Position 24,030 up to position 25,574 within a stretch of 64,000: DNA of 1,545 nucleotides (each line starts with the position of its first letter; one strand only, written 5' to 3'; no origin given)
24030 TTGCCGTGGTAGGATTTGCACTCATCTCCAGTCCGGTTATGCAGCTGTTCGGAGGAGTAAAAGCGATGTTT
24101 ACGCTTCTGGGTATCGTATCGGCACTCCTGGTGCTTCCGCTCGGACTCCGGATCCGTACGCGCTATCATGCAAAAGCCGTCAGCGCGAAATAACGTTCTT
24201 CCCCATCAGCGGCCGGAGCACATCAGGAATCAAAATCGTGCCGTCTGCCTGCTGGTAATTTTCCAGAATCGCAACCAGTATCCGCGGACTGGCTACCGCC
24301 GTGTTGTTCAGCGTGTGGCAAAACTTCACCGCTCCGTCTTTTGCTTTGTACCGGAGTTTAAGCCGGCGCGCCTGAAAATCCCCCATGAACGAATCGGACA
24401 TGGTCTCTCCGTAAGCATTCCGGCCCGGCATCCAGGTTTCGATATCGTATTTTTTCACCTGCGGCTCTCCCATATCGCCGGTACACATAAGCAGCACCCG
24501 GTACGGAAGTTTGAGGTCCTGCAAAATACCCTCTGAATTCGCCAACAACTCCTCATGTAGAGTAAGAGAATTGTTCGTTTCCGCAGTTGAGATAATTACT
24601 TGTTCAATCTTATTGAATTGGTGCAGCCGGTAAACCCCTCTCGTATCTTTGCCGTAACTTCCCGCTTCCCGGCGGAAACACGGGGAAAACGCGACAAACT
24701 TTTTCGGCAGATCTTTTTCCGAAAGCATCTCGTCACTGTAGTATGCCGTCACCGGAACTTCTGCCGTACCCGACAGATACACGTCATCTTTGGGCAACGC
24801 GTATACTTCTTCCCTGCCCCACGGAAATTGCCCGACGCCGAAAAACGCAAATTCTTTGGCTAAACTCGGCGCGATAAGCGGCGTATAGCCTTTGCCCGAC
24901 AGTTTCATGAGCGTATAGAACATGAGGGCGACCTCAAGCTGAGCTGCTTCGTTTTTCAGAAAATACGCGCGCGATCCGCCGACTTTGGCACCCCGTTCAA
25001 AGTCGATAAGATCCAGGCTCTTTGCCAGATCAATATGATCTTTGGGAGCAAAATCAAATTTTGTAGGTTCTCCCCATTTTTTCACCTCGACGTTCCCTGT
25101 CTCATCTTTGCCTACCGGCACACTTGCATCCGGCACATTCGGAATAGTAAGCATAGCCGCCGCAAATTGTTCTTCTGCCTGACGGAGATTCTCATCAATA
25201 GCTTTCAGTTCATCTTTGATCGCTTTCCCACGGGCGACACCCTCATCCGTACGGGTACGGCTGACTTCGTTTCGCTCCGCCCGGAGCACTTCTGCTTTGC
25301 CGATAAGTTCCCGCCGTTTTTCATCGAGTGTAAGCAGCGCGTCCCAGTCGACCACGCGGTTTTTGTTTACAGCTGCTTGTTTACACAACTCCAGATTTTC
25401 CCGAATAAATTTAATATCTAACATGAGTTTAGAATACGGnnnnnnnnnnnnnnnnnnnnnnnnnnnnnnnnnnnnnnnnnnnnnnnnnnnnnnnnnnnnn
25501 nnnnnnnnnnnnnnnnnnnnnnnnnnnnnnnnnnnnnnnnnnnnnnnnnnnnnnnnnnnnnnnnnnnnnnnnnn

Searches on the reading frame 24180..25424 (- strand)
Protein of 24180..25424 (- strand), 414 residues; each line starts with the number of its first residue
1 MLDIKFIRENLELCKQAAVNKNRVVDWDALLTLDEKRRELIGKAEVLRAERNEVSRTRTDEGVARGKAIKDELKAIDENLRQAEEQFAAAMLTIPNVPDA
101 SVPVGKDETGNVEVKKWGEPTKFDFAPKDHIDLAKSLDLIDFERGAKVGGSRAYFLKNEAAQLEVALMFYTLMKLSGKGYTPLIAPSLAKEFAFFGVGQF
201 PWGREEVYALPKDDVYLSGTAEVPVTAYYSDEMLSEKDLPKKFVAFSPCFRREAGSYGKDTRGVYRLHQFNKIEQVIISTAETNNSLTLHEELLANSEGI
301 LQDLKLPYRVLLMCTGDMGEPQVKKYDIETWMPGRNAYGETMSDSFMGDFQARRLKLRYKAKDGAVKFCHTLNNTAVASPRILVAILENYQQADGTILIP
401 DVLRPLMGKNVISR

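Call 10: search_protein_families(library=ncbifam, proteins=[window:24180-25424:-])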
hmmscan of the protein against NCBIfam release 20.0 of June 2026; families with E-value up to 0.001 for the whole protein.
window:24180-25424:- (414 aa): 2 families
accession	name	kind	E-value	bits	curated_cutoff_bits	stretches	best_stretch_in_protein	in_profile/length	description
TIGR00414.1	serS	equivalog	2.3e-139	465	301.65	1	1-407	1-418/418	serine--tRNA ligase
TIGR00418.1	thrS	equivalog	7.8e-06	25.1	383.65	1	127-278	170-318/565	threonine--tRNA ligase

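Call 11: search_protein_families(library=pfam, proteins=[window:24180-25424:-])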
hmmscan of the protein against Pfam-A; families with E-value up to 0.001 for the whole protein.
window:24180-25424:- (414 aa): 2 families
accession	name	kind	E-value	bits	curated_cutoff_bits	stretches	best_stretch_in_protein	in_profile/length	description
PF00587.30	tRNA-synt_2b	-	4.3e-32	112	29.3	1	212-390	8-179/179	tRNA synthetase class II core domain (G, H, P, S and T)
PF02403.27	Seryl_tRNA_N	-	4.4e-21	75.6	28.2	1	1-98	1-108/108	Seryl-tRNA synthetase N-terminal domain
